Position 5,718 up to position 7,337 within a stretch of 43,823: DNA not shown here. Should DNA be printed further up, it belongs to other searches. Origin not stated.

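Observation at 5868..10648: Four-gene operon pairing two FemABX/GNAT-like proteins with two B12-binding radical SAM enzymes, of unknown product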

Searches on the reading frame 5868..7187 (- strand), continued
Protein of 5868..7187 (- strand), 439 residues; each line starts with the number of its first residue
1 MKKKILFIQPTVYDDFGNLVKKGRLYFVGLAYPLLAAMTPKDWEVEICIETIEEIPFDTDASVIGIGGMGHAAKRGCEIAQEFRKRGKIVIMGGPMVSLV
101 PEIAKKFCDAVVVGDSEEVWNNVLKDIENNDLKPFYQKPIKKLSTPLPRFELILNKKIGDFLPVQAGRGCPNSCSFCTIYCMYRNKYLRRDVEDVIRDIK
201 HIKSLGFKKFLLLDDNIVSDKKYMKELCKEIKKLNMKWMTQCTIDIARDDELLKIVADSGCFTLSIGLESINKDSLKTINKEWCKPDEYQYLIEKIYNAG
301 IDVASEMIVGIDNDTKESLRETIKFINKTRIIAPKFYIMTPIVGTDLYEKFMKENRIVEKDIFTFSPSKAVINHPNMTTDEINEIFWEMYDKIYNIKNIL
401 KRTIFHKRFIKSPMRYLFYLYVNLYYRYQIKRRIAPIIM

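Call 60: find_homologous_proteins(query=window:5868-7187:-, max_evalue=1e-20)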
Query window:5868-7187:- (439 aa): 1979 proteins with E <= 1e-20 among 8000 candidates; the best 120 are listed.
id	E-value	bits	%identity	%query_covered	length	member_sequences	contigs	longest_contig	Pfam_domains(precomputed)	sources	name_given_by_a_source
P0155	3.2e-296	1000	100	100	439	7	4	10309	PF04055.28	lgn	-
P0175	1.2e-259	879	85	100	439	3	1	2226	PF04055.28,PF19864.6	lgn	-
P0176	1.4e-244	830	81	100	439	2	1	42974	PF04055.28,PF19864.6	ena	-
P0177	2.2e-244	829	79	100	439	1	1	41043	PF04055.28,PF13282.12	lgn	-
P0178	3.0e-239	812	77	100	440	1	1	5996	PF04055.28,PF19864.6,PF02310.25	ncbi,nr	ncbi:MAG TPA: radical SAM protein [Spirochaetota bacterium]|nr:radical SAM protein [Spirochaetota ba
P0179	3.0e-239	812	77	100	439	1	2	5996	PF04055.28,PF19864.6,PF02310.25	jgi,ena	-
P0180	6.2e-230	782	74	100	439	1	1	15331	PF04055.28,PF13282.12,PF02310.25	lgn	-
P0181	1.9e-224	764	73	100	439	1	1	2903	PF04055.28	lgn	-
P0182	5.0e-222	756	72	100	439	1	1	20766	PF04055.28,PF02310.25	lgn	-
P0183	7.6e-217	738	71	100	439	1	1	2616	PF04055.28,PF19864.6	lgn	-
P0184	1.0e-216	738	70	100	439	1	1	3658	PF04055.28,PF13282.12,PF19864.6,PF02310.25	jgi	jgi:radical SAM superfamily enzyme YgiQ (UPF0313 family)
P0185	1.7e-216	737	70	100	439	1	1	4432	PF04055.28,PF13282.12,PF19864.6,PF02310.25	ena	-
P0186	7.9e-216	735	70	100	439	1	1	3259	PF04055.28,PF13282.12,PF19864.6,PF02310.25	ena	-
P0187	2.2e-215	734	69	100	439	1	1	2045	PF04055.28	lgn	-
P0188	2.2e-215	734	70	100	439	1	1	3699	PF04055.28,PF13282.12,PF19864.6,PF02310.25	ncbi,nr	ncbi:MAG: B12-binding domain-containing radical SAM protein [Candidatus Cloacimonetes bacterium]|nr:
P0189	3.7e-215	733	70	100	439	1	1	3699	PF04055.28,PF13282.12,PF19864.6,PF02310.25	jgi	-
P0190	5.4e-215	732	70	100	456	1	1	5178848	PF04055.28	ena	-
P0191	1.5e-214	731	69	100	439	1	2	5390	PF04055.28,PF13282.12,PF19864.6,PF02310.25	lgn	-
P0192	8.4e-214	728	69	100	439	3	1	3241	PF04055.28,PF19864.6,PF02310.25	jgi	-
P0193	5.3e-212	723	69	100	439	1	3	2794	PF04055.28,PF02310.25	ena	-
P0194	8.5e-212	722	68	100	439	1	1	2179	PF04055.28,PF19864.6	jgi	-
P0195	1.9e-208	711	68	100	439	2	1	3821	PF04055.28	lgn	-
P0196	3.1e-208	710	68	100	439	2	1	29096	PF04055.28,PF13282.12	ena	-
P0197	3.5e-208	710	68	100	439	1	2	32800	PF04055.28,PF19864.6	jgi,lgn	jgi:radical SAM superfamily enzyme YgiQ (UPF0313 family)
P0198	1.8e-207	708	66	100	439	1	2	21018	PF04055.28,PF02310.25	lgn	-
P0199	2.9e-207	707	69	100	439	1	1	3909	PF04055.28,PF19864.6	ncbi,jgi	jgi:radical SAM superfamily enzyme YgiQ (UPF0313 family)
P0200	7.6e-207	706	66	100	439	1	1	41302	PF04055.28,PF13282.12,PF02310.25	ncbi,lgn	-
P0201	2.0e-206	704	66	100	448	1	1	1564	PF04055.28,PF13282.12,PF02310.25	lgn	-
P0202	4.8e-206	703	67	100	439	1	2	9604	PF04055.28,PF02310.25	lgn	-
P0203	4.9e-206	703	67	100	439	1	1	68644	PF04055.28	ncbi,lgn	-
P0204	5.6e-206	703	68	100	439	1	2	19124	PF04055.28,PF02310.25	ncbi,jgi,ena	-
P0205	1.5e-205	701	66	100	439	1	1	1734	PF04055.28,PF19864.6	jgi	jgi:radical SAM superfamily enzyme YgiQ (UPF0313 family)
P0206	1.5e-205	701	66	100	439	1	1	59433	PF04055.28,PF02310.25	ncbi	-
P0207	3.5e-205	700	65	100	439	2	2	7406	PF04055.28,PF13282.12,PF02310.25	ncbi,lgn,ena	-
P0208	1.8e-204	698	66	100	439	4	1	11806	PF04055.28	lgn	-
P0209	2.9e-204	697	68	100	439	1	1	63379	PF04055.28,PF13282.12,PF19864.6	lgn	-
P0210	8.9e-204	695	66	100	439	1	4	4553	PF04055.28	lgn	-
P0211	1.3e-202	692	66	100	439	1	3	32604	PF04055.28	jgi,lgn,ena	-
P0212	1.7e-202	691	66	100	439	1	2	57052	PF04055.28,PF02310.25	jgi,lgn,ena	-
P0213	2.0e-202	691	63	100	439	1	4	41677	PF04055.28,PF02310.25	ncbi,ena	-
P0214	2.7e-202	691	65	97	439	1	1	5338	PF04055.28,PF02310.25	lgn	-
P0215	3.0e-202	690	65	100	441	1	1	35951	PF04055.28,PF19864.6,PF02310.25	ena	-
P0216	9.5e-202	689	66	100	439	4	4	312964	PF04055.28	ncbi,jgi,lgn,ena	jgi:radical SAM superfamily enzyme YgiQ (UPF0313 family)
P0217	4.0e-201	687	66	100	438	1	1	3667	PF04055.28,PF19864.6,PF02310.25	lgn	-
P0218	5.3e-201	686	65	100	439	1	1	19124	PF04055.28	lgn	-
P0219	9.6e-201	685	66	100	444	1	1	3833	PF04055.28,PF19864.6,PF02310.25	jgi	jgi:radical SAM superfamily enzyme YgiQ (UPF0313 family)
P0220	1.1e-200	685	65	100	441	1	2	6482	PF04055.28,PF19864.6,PF02310.25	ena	-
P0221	3.5e-200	684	66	100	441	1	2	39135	PF04055.28,PF19864.6,PF02310.25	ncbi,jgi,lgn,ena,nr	ncbi:MAG: B12-binding domain-containing radical SAM protein [Peptococcaceae bacterium]|nr:B12-bindin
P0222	3.6e-200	684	64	100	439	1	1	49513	PF04055.28,PF19864.6,PF02310.25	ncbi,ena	-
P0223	4.3e-200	683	67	100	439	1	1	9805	PF04055.28,PF02310.25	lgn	-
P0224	6.5e-200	683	65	100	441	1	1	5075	PF04055.28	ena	-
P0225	1.7e-199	681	65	100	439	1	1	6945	PF04055.28,PF02310.25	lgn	-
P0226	3.1e-199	680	65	100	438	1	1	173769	PF04055.28,PF19864.6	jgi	jgi:radical SAM superfamily enzyme YgiQ (UPF0313 family)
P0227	1.0e-198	679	65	100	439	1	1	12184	PF04055.28,PF19864.6,PF02310.25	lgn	-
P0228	1.3e-198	678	64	100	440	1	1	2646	PF04055.28,PF19864.6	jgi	jgi:radical SAM superfamily enzyme YgiQ (UPF0313 family)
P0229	1.8e-198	678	65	100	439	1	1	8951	PF04055.28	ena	-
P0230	1.6e-197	675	63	100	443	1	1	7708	PF04055.28,PF19864.6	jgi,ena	jgi:radical SAM superfamily enzyme YgiQ (UPF0313 family)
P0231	1.7e-197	675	64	100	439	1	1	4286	PF04055.28,PF19864.6,PF02310.25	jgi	-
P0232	6.3e-197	673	64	100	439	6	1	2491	PF04055.28,PF02310.25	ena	-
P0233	7.9e-197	673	63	100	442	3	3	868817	PF04055.28,PF19864.6,PF02310.25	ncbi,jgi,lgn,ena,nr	ncbi:MAG: radical SAM protein [Fibrobacteres bacterium]|jgi:radical SAM superfamily enzyme YgiQ (UPF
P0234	8.7e-197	672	64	100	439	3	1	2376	PF04055.28,PF19864.6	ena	-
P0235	4.2e-196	670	64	100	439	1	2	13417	PF04055.28,PF02310.25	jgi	-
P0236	4.4e-196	670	65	100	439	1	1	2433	PF04055.28,PF02310.25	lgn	-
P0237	5.0e-196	670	63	100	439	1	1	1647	PF04055.28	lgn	-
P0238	5.6e-196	670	65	100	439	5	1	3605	PF04055.28,PF19864.6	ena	-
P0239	6.6e-196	669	62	100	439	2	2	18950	PF04055.28,PF02310.25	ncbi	-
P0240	1.6e-195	668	64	100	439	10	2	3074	PF04055.28,PF02310.25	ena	-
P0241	3.9e-195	667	64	100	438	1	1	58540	PF04055.28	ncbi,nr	ncbi:MAG: B12-binding domain-containing radical SAM protein [Spirochaetales bacterium]|nr:B12-bindin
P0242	4.6e-195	667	63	100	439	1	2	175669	PF04055.28,PF19864.6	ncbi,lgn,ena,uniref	ncbi:MAG: radical SAM protein [Geothrix sp.]|uniref:B12-binding domain-containing radical SAM protei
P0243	5.2e-195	667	65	100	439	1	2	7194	PF04055.28,PF02310.25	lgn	-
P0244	7.1e-195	666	62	100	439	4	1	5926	PF04055.28,PF02310.25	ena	-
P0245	1.4e-194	665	64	100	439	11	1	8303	PF04055.28,PF02310.25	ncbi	-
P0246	1.5e-194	665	63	100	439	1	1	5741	PF04055.28,PF02310.25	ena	-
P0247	1.5e-194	665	62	100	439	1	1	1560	PF04055.28,PF02310.25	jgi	jgi:radical SAM superfamily enzyme YgiQ (UPF0313 family)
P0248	2.6e-194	664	64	100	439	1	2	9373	PF04055.28,PF02310.25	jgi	-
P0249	1.1e-193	662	65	100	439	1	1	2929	PF04055.28,PF02310.25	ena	-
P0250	1.4e-193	662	62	100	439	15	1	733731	PF04055.28,PF02310.25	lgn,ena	-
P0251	1.9e-193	661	62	100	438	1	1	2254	PF04055.28,PF02310.25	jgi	jgi:radical SAM superfamily enzyme YgiQ (UPF0313 family)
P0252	2.8e-193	661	62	100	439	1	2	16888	PF04055.28,PF02310.25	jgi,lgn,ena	-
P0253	2.8e-193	661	65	100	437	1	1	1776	PF04055.28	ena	-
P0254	2.9e-193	661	62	100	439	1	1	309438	PF04055.28,PF02310.25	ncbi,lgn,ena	ncbi:MAG: radical SAM protein [Eubacteriales bacterium]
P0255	3.5e-193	661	62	100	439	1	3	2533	PF04055.28,PF02310.25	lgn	-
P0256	6.6e-193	660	61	100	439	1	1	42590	PF04055.28,PF19864.6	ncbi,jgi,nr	ncbi:MAG: radical SAM protein [Desulfarculales bacterium]|jgi:radical SAM superfamily enzyme YgiQ (U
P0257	8.8e-193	659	64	100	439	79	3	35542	PF04055.28,PF02310.25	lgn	-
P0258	9.3e-193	659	61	100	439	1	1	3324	PF04055.28,PF02310.25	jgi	jgi:radical SAM superfamily enzyme YgiQ (UPF0313 family)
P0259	9.9e-193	659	63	100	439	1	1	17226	PF04055.28,PF02310.25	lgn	-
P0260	1.2e-192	659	61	100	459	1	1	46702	PF04055.28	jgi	-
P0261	2.0e-192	658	63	100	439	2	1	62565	PF04055.28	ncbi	-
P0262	3.1e-192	657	62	100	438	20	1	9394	PF04055.28,PF02310.25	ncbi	ncbi:MAG: radical SAM protein [Gemmatimonadota bacterium]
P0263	3.2e-192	657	62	100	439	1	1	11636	PF04055.28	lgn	-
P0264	3.2e-192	657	63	99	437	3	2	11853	PF04055.28,PF19864.6,PF02310.25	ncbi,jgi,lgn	jgi:radical SAM superfamily enzyme YgiQ (UPF0313 family)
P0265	3.6e-192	657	61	100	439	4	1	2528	PF04055.28,PF02310.25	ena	-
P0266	7.4e-192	656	62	100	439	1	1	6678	PF04055.28,PF02310.25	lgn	-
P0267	8.8e-192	656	61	100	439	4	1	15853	PF04055.28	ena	-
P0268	1.0e-191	656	62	100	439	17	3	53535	PF04055.28,PF02310.25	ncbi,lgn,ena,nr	ncbi:MAG: radical SAM protein [Candidatus Borkfalkiaceae bacterium]|nr:radical SAM protein [Christen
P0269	1.5e-191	655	61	100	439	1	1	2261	PF04055.28,PF02310.25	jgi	jgi:radical SAM superfamily enzyme YgiQ (UPF0313 family)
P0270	1.7e-191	655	61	100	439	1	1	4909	PF04055.28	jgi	jgi:radical SAM superfamily enzyme YgiQ (UPF0313 family)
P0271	1.7e-191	655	62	100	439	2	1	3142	PF04055.28,PF02310.25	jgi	-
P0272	1.7e-191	655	63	100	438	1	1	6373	PF04055.28,PF02310.25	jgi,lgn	-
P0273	2.3e-191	654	62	100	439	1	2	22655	PF04055.28,PF02310.25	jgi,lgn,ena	-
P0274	4.2e-191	654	61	100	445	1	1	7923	PF04055.28,PF02310.25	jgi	jgi:radical SAM superfamily enzyme YgiQ (UPF0313 family)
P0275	4.3e-191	654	62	100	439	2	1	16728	PF04055.28,PF02310.25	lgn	-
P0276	4.6e-191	654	61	100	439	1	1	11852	PF04055.28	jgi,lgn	jgi:radical SAM superfamily enzyme YgiQ (UPF0313 family)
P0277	1.1e-190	652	63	100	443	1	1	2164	PF04055.28,PF19864.6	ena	-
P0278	1.3e-190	652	61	100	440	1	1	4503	PF04055.28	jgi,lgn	jgi:radical SAM superfamily enzyme YgiQ (UPF0313 family)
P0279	1.4e-190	652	61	100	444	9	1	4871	PF04055.28,PF02310.25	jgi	jgi:radical SAM superfamily enzyme YgiQ (UPF0313 family)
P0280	1.6e-190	652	62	100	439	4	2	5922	PF04055.28,PF02310.25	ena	-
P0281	6.1e-190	650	61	100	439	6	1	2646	PF04055.28,PF13282.12,PF19864.6,PF02310.25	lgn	-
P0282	6.4e-190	650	60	100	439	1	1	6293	PF04055.28,PF02310.25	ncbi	-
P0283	8.4e-190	649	62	100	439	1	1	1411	PF04055.28,PF19864.6,PF02310.25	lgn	-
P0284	1.4e-189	649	61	100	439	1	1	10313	PF04055.28,PF19864.6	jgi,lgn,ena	-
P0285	1.5e-189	649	61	100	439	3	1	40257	PF04055.28,PF02310.25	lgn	-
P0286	1.8e-189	648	63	100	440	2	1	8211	PF04055.28,PF19864.6,PF02310.25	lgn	-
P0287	4.2e-189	647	60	100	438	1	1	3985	PF04055.28,PF02310.25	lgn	-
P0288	6.5e-189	646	61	100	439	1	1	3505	PF04055.28,PF02310.25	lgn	-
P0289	6.6e-189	646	60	100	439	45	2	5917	PF04055.28,PF13282.12,PF19864.6,PF02310.25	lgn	-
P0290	6.8e-189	646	61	100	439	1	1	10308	PF04055.28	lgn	-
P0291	6.9e-189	646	62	99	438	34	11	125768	PF04055.28,PF02310.25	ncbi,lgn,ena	-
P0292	7.2e-189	646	60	100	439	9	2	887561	PF04055.28,PF02310.25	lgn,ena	-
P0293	9.0e-189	646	61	100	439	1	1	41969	PF04055.28,PF13282.12,PF19864.6,PF02310.25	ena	-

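Call 61: find_encoding_contigs(protein=P0250, flank=9000, max_places=1)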
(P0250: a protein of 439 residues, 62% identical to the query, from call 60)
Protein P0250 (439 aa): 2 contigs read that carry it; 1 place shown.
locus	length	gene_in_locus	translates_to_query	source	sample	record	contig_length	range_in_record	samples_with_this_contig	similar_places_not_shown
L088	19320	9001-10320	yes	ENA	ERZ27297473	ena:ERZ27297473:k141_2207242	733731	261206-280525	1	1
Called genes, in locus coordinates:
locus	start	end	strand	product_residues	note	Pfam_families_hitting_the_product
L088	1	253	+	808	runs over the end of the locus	PF00989:PAS, PF08448:PAS_4 (faint), PF13426:PAS_9, PF08447:PAS_3, PF00990:GGDEF, PF13487:HD_5, PF01966:HD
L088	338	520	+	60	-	PF04324:Fer2_BFD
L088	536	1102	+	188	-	PF03352:Adenine_glyco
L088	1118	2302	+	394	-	PF12242:Eno-Rase_NADH_b, PF12241:Enoyl_reductase, PF07055:Eno-Rase_FAD_bd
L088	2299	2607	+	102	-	PF01035:DNA_binding_1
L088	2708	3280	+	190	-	PF13548:DUF4126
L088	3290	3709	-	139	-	PF00583:Acetyltransf_1, PF13673:Acetyltransf_10, PF13508:Acetyltransf_7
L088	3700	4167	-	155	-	PF00583:Acetyltransf_1, PF13302:Acetyltransf_3 (weak), PF13508:Acetyltransf_7, PF13673:Acetyltransf_10 (weak), PF08445:FR47 (weak)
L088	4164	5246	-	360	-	PF01168:Ala_racemase_N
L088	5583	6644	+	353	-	-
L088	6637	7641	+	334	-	PF13480:Acetyltransf_6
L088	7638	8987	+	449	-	PF02310:B12-binding, PF04055:Radical_SAM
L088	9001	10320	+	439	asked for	PF02310:B12-binding, PF04055:Radical_SAM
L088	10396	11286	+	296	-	PF00005:ABC_tran, PF13304:AAA_21, PF13732:DrrA1-3_C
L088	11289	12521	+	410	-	PF12698:ABC2_membrane_3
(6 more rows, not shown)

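Call 62: find_encoding_contigs(protein=P0256, flank=9000, max_places=1)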
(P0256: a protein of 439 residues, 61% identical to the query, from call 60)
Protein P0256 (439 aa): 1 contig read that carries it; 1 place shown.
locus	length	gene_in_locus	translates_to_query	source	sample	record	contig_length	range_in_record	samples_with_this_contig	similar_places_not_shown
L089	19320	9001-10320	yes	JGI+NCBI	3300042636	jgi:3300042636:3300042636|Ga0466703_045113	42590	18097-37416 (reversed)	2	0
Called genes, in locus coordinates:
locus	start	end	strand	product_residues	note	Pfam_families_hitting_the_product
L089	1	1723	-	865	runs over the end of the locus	PF02861:Clp_N, PF23569:NBD_SMAX1 (weak), PF00004:AAA, PF17871:AAA_lid_9, PF00004:AAA, PF07724:AAA_2, PF07728:AAA_5, PF10431:ClpB_D2-small, +7 more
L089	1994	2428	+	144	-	PF01476:LysM (weak)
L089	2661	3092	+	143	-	-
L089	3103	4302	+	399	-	PF02441:Flavoprotein, PF04127:DFP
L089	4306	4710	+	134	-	-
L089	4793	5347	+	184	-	PF12464:Mac, PF00132:Hexapep (weak)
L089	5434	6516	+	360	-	-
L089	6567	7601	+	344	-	PF13480:Acetyltransf_6 (weak)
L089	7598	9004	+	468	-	PF02310:B12-binding, PF04055:Radical_SAM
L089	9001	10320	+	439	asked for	PF19864:Radical_SAM_N2 (weak), PF04055:Radical_SAM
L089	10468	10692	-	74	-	PF12668:DUF3791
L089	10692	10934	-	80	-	-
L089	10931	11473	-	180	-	PF13151:DUF3990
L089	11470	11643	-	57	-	-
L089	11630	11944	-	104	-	PF13589:HATPase_c_3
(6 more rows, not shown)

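Call 64: search_protein_families(library=padloc, proteins=[window:5868-7187:-], max_evalue=0.01)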
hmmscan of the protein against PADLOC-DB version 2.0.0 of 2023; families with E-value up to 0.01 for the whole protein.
window:5868-7187:- (439 aa): 1 family
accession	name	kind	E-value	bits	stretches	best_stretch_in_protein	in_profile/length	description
PDLC04689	PDC-M51A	-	7.7e-12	42.7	1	74-350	84-373/420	-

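Call 93: search_dna_similar(query=window:5868-7187:-, collection=plasmids, mode=protein, max_evalue=1e-30, max_rows=15)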
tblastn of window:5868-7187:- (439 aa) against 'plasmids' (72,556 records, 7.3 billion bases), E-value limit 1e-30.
Records with a match: 27; places in all: 32; records where one place covers at least 80% of the query: 11.
Best place of each record, by identity: <60% 27.
By first word of the organism name: Rhizobium 9; Vibrio 3; Acetoanaerobium 1; Paraclostridium 1; Citrobacter 1; Synechocystis 1; Clostridium 1; Treponema 1; Aureibacter 1; Fulvitalea 1; and 7 more.
By predicted mobility (MOB-suite, as given by PLSDB): non-mobilizable 23; mobilizable 3; conjugative 1.
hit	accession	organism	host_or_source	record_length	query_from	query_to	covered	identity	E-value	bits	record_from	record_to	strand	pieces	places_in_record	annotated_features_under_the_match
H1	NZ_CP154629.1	Acetoanaerobium noterae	cell culture,Sludge of a digestion ...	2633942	3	438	99%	54.8%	4e-153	487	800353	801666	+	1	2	none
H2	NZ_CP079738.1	Paraclostridium bifermentans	whole organism,soil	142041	1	432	98%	33.0%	4e-58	213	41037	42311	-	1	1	radical SAM protein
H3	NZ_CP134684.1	Citrobacter portucalensis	Larus michahellis,bacteria,cloaca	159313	2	428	97%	31.1%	3e-54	202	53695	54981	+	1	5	radical SAM protein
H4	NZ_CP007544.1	Synechocystis sp. PCC 6714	-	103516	35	402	84%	35.0%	2e-60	220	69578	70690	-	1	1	radical SAM protein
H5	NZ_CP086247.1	Clostridium sp. CF011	single colony,bovine feces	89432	24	395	85%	34.0%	2e-55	205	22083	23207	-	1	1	radical SAM protein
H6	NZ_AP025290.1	Treponema saccharophilum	-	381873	57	427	85%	30.4%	1e-51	194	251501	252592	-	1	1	radical SAM protein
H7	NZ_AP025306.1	Aureibacter tunicatorum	-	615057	57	393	77%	32.6%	6e-51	192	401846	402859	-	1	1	radical SAM protein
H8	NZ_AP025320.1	Fulvitalea axinellae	-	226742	57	391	76%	32.5%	2e-48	185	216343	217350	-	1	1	radical SAM protein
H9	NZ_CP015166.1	Acetobacter ascendens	single cell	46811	35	425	89%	27.3%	2e-33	140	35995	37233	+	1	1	B12-binding domain-containing radical SAM protein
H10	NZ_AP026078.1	Acaryochloris marina MBIC10699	cell culture,Ascidian, Diplosoma similis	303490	21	406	88%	26.9%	4e-32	137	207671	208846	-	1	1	B12-binding domain-containing radical SAM protein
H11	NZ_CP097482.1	Chroococcidiopsis sp. CCNUC1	cell culture,soil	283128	2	391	89%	26.4%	1e-32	138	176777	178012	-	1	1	B12-binding domain-containing radical SAM protein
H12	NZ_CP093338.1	Shinella sp. H4-D48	whole organism,grassland soil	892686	30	402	85%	27.4%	2e-35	146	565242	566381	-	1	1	radical SAM protein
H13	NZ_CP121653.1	Rhizobium sp. CB3171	Calliandra calothyrsus,cell culture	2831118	33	373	78%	28.7%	4e-34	142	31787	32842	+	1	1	record has no annotation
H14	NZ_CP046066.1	Vibrio sp. THAF191d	pure culture,Surface of a polyethylene ...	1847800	60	387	75%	29.5%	7e-40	159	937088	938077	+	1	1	none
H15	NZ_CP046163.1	Vibrio sp. THAF191c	pure culture,Surface of a polyethylene ...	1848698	60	387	75%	29.5%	7e-40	159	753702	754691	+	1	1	none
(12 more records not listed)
